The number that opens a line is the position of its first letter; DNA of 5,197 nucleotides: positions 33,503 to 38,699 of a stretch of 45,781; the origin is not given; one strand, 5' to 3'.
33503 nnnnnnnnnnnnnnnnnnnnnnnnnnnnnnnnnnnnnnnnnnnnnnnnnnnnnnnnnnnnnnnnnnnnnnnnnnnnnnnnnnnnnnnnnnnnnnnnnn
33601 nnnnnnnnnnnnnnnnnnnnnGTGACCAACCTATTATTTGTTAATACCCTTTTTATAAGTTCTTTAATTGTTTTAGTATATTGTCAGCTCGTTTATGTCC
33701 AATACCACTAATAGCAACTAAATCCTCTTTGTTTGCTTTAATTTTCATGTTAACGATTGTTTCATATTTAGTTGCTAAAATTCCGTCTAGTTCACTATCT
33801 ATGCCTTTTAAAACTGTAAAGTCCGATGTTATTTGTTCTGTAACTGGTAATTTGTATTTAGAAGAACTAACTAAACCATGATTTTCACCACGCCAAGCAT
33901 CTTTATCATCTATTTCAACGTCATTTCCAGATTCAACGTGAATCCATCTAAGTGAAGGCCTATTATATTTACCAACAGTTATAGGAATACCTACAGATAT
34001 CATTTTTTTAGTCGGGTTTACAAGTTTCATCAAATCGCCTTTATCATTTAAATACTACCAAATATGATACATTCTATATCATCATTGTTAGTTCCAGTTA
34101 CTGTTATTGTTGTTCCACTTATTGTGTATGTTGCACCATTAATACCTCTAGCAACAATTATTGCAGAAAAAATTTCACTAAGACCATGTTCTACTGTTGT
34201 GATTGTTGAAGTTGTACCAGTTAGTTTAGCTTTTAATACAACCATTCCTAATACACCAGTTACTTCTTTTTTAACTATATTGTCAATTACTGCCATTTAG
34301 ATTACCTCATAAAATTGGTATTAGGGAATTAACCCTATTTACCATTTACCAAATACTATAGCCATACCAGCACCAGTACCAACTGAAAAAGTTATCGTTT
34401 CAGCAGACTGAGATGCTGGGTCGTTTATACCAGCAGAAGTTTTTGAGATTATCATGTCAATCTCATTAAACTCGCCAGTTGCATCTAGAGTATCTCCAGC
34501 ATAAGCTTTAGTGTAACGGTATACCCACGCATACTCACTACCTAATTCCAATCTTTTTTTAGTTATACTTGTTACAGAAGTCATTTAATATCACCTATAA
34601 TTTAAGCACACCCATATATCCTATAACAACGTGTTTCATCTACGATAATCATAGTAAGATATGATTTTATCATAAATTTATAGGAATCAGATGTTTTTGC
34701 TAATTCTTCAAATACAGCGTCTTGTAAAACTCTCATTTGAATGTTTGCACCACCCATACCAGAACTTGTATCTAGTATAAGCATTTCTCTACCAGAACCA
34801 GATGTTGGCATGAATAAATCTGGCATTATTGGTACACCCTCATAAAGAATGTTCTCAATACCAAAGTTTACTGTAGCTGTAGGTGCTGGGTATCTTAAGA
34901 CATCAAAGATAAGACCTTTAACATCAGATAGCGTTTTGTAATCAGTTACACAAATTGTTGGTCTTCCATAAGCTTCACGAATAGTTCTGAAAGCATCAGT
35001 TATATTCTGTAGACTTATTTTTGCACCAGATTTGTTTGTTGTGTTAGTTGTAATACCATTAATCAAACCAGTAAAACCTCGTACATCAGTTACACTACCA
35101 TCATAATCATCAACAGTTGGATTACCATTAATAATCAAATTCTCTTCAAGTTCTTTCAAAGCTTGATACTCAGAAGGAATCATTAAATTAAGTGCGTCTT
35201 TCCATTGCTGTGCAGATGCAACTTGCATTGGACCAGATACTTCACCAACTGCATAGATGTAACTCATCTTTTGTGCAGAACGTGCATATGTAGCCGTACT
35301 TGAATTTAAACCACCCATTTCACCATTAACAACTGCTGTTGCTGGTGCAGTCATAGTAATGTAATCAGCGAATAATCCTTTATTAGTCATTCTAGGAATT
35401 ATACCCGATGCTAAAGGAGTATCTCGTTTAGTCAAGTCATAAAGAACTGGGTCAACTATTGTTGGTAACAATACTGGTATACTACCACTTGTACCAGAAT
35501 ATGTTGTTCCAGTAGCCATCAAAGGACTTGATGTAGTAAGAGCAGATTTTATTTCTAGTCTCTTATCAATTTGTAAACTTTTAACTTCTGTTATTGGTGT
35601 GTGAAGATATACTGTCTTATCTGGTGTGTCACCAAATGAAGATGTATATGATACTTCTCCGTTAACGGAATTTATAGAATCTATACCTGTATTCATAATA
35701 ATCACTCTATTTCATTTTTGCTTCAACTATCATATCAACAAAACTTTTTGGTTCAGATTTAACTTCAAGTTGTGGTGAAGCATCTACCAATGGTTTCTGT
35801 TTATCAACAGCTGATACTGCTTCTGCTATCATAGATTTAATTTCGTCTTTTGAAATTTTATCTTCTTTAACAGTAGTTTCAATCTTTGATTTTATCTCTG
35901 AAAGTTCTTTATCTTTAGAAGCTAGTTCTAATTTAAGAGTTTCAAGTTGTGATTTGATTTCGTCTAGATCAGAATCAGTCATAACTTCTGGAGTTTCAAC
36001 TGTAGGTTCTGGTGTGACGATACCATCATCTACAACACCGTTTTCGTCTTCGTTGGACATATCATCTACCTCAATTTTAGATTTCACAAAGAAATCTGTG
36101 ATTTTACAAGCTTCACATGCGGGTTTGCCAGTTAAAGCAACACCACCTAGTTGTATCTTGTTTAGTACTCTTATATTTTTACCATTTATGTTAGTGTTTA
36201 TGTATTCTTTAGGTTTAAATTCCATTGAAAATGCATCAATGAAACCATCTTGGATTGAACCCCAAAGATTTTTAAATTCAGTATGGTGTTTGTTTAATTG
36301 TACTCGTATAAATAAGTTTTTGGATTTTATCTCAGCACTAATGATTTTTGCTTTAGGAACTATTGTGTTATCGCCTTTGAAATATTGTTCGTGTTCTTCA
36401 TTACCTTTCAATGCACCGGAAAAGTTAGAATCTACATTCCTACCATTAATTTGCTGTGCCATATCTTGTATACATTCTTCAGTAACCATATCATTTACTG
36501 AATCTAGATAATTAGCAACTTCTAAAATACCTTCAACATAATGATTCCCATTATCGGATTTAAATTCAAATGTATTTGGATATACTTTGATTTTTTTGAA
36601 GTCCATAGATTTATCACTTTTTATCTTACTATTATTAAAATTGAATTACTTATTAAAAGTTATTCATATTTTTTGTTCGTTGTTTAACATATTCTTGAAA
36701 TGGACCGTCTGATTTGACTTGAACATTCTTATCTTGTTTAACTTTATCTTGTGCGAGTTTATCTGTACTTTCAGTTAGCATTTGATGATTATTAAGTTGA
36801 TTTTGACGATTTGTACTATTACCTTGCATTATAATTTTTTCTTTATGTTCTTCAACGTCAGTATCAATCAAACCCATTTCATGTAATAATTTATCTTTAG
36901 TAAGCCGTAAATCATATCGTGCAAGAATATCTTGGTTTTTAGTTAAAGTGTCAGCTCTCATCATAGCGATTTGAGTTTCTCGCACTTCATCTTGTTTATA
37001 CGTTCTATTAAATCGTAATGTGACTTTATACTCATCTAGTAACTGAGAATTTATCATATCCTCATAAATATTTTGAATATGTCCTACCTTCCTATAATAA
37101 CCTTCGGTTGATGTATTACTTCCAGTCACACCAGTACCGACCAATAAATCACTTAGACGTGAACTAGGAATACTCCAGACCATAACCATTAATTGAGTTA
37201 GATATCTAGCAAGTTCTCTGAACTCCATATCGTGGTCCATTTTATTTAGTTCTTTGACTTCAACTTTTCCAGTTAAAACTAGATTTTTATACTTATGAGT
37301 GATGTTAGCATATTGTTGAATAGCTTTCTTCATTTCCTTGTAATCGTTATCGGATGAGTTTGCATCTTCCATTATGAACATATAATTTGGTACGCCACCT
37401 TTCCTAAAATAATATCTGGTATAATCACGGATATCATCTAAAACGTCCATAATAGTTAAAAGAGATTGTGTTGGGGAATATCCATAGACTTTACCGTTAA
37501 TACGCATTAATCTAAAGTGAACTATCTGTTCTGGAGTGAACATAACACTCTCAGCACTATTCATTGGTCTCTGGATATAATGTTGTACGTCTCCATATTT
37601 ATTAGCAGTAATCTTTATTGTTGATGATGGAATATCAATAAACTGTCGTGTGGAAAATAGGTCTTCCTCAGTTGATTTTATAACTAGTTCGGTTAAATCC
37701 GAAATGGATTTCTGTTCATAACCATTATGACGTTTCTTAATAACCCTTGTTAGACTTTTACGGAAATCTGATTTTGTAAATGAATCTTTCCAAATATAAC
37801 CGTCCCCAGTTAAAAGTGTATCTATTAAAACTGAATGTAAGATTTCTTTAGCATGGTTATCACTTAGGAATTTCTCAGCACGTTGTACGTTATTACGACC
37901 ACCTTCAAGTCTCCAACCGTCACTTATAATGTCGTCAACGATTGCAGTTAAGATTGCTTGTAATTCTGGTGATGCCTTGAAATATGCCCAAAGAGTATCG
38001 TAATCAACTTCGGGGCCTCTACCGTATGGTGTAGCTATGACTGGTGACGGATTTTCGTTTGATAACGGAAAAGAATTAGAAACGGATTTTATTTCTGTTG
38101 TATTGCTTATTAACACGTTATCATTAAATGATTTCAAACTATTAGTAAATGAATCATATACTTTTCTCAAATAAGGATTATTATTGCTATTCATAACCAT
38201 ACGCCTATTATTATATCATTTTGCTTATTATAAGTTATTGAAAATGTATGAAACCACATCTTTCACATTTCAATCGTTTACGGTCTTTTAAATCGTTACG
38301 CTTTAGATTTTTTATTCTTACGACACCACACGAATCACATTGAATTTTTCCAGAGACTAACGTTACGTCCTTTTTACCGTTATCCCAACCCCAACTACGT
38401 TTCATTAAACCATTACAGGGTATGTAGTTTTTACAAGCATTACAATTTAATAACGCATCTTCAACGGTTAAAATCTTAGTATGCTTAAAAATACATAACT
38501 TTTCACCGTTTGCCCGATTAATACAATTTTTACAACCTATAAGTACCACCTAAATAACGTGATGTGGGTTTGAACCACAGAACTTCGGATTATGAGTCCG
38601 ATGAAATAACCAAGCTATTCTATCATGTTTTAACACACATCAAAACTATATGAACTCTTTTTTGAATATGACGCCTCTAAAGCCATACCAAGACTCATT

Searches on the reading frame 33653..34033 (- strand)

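Call 7: search_protein_families(library=phrogs, proteins=[window:33653-34033:-], max_evalue=0.001)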
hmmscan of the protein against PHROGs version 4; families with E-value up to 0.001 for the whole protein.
window:33653-34033:- (126 aa): 1 family
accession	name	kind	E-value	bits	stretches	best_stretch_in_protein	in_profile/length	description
phrog_24545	-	DNA, RNA and nucleotide metabolism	8.7e-05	23.1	1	70-124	171-224/229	HNH endonuclease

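Call 72: search_protein_families(library=pfam, proteins=[window:33653-34033:-], max_evalue=0.01)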
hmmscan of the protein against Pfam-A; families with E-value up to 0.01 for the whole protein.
window:33653-34033:- (126 aa): 3 families
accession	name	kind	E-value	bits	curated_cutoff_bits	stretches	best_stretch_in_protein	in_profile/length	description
PF14520.12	HHH_5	-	3e-05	24.9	27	1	86-124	18-56/57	Helix-hairpin-helix domain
PF00633.29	HHH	-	0.00054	20.1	24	1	98-120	6-28/30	Helix-hairpin-helix motif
PF12826.13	HHH_2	-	0.0018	18.8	27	1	85-121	18-53/64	Helix-hairpin-helix motif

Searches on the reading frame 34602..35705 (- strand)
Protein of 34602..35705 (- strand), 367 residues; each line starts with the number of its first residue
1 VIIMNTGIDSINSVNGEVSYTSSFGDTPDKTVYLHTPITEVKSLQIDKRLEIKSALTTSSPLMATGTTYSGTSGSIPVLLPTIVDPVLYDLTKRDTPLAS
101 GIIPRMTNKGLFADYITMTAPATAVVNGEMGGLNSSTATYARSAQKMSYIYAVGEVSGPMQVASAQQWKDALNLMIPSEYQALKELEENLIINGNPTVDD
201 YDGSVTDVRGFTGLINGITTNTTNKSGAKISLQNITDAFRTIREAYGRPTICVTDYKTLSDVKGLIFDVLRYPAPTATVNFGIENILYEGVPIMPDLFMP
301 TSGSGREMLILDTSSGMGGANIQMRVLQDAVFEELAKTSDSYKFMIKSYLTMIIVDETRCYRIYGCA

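Call 7: search_protein_families(library=phrogs, proteins=[window:34602-35705:-], max_evalue=0.001)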
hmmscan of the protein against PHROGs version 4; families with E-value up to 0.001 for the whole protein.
window:34602-35705:- (367 aa): 2 families
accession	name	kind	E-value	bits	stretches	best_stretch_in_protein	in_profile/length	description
phrog_25898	-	head and packaging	2.2e-16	60.9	1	80-365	112-392/394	major head protein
phrog_752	-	head and packaging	2.1e-06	28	1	127-255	94-220/475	major head protein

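Call 34: find_related_loci(query=window:34602-35705:-, collection=viral_contigs, flank=10000)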
Query window:34602-35705:- (367 aa) in viral_contigs; peptide patterns used: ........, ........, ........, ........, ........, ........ (x = any residue, [..] = any of these).
11 stretches matched a pattern; 6 encode a relative of the query (tblastn E <= 1e-3); 6 distinct loci.
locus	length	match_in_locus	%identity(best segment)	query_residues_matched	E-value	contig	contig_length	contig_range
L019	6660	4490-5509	36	22-355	5e-54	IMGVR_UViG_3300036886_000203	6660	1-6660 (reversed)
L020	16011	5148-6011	37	70-353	3e-53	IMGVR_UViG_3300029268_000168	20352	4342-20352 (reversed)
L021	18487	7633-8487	37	78-355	1e-51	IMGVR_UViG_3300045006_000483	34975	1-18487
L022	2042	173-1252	35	9-364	2e-52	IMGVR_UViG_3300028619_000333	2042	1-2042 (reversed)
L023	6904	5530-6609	35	9-364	1e-51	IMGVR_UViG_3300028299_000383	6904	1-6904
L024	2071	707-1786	35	9-364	4e-51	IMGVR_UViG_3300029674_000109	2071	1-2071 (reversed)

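Call 52: find_related_loci(query=window:34602-35705:-, collection=metagenome_contigs, flank=10000)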
Query window:34602-35705:- (367 aa) in metagenome_contigs; peptide patterns used: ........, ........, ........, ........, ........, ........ (x = any residue, [..] = any of these).
58 stretches matched a pattern; 15 encode a relative of the query (tblastn E <= 1e-3); 15 distinct loci.
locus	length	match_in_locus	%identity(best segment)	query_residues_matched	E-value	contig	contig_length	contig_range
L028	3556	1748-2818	55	6-367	2e-122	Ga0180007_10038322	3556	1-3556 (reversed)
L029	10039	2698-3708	54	18-364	1e-114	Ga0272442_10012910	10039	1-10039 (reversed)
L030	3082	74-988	55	50-364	3e-105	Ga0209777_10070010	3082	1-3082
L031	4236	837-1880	51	23-364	7e-100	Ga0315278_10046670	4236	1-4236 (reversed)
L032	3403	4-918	54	56-364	3e-100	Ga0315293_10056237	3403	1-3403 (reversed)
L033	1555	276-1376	40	10-367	1e-80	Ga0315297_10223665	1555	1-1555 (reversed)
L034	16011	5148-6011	37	70-353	4e-53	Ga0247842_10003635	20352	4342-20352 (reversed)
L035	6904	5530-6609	35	9-364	1e-51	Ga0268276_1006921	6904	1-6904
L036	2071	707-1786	35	9-364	4e-51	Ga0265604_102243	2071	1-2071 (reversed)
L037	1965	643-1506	39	79-357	2e-49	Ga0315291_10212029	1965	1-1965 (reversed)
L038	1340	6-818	37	90-353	6e-49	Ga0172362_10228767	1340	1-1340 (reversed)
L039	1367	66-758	37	141-353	1e-36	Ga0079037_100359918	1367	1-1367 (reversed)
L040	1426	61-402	43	247-367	2e-24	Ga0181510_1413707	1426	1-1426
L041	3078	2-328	45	253-363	6e-22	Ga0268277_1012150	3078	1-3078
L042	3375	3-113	73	329-365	1e-12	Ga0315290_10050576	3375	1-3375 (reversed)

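Call 64: search_dna_similar(query=window:34602-35705:-, collection=phages, mode=protein, max_rows=12)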
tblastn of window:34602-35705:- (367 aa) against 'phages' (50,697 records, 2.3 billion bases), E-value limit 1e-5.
Records with a match: 2; places in all: 2; records where one place covers at least 80% of the query: 0.
Best place of each record, by identity: <60% 2.
By first word of the organism name: Haloarcula 2.
By host as written in the record: Haloarcula hispanica 2.
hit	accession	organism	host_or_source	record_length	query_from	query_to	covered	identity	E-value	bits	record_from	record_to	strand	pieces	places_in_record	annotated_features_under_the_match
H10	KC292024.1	Haloarcula hispanica tailed virus 2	Haloarcula hispanica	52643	179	367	51%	26.2%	5e-10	67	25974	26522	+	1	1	39: major capsid protein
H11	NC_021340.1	Haloarcula hispanica tailed virus 2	Haloarcula hispanica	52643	179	367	51%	26.2%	5e-10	67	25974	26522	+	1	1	39: major head protein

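Call 72: search_protein_families(library=pfam, proteins=[L029:7633-8382:+, L029:4644-6170:+], max_evalue=0.01)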
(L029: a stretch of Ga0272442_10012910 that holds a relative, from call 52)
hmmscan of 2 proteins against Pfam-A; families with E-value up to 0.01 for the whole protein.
L029:7633-8382:+ (249 aa): 0 families

L029:4644-6170:+ (508 aa): 1 family
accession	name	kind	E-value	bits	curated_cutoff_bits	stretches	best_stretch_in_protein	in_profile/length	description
PF17412.7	VraX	-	0.0061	16.6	25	0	188-214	12-38/55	Family of unknown function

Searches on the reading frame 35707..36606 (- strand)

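Call 7: search_protein_families(library=phrogs, proteins=[window:35707-36606:-], max_evalue=0.001)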
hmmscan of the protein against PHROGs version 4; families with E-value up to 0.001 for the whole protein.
window:35707-36606:- (299 aa): 2 families
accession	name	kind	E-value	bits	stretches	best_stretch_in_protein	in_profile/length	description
phrog_80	-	head and packaging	6.2e-06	26.7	1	92-275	297-480/607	head maturation protease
phrog_1530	-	other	0.00022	21.6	1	16-132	241-349/379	DNA methyltransferase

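Call 56: search_protein_families(library=pfam, proteins=[window:35707-36606:-], max_evalue=0.01)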
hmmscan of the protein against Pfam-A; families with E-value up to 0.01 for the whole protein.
window:35707-36606:- (299 aa): 2 families
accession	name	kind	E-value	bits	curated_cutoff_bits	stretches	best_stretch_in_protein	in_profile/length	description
PF14550.11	Peptidase_S78_2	-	0.00011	22.7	24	1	16-130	7-120/126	Putative phage serine protease XkdF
PF16515.11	HIP1_clath_bdg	-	0.0025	18.6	28.8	1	210-261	43-94/99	Clathrin-binding domain of Huntingtin-interacting protein 1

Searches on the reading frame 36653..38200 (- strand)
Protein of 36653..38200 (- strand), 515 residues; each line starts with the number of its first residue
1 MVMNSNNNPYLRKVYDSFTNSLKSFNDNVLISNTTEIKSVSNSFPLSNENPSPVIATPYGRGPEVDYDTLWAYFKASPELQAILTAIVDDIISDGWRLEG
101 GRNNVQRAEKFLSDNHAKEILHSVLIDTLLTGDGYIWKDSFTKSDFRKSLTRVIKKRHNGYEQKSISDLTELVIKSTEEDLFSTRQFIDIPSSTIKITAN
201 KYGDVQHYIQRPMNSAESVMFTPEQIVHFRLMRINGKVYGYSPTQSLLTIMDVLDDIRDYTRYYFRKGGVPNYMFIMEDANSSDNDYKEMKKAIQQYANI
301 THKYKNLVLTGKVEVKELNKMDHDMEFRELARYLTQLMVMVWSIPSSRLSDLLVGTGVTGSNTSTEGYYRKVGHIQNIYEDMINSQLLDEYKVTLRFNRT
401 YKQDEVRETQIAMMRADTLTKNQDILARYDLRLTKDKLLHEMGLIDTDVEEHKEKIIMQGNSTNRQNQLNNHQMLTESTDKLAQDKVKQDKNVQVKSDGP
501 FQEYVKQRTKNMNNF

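Call 7: search_protein_families(library=phrogs, proteins=[window:36653-38200:-], max_evalue=0.001)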
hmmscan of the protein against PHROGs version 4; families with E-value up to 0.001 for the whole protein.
window:36653-38200:- (515 aa): 4 families
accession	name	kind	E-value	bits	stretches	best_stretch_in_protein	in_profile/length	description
phrog_2662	-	head and packaging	9.3e-19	68.5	1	190-417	154-388/717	portal protein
phrog_12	-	head and packaging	1.4e-16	61.7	1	190-401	175-384/646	portal protein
phrog_9232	-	head and packaging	1.4e-10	41.7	1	62-445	54-426/502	portal protein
phrog_68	-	head and packaging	4.6e-06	26.5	1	205-366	138-305/344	portal protein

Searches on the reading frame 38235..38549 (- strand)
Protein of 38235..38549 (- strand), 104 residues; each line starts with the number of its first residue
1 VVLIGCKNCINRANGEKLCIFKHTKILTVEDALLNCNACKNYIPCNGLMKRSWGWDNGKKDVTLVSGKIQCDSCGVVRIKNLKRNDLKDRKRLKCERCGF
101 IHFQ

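Call 76: search_protein_families(library=pfam, proteins=[window:38235-38549:-], max_evalue=0.01)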
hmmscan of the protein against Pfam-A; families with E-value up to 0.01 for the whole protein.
window:38235-38549:- (104 aa): 1 family
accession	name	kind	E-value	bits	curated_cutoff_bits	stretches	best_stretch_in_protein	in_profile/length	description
PF20020.4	DUF6431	-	0.0026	18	26.6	0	36-77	1-41/82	Domain of unknown function (DUF6431)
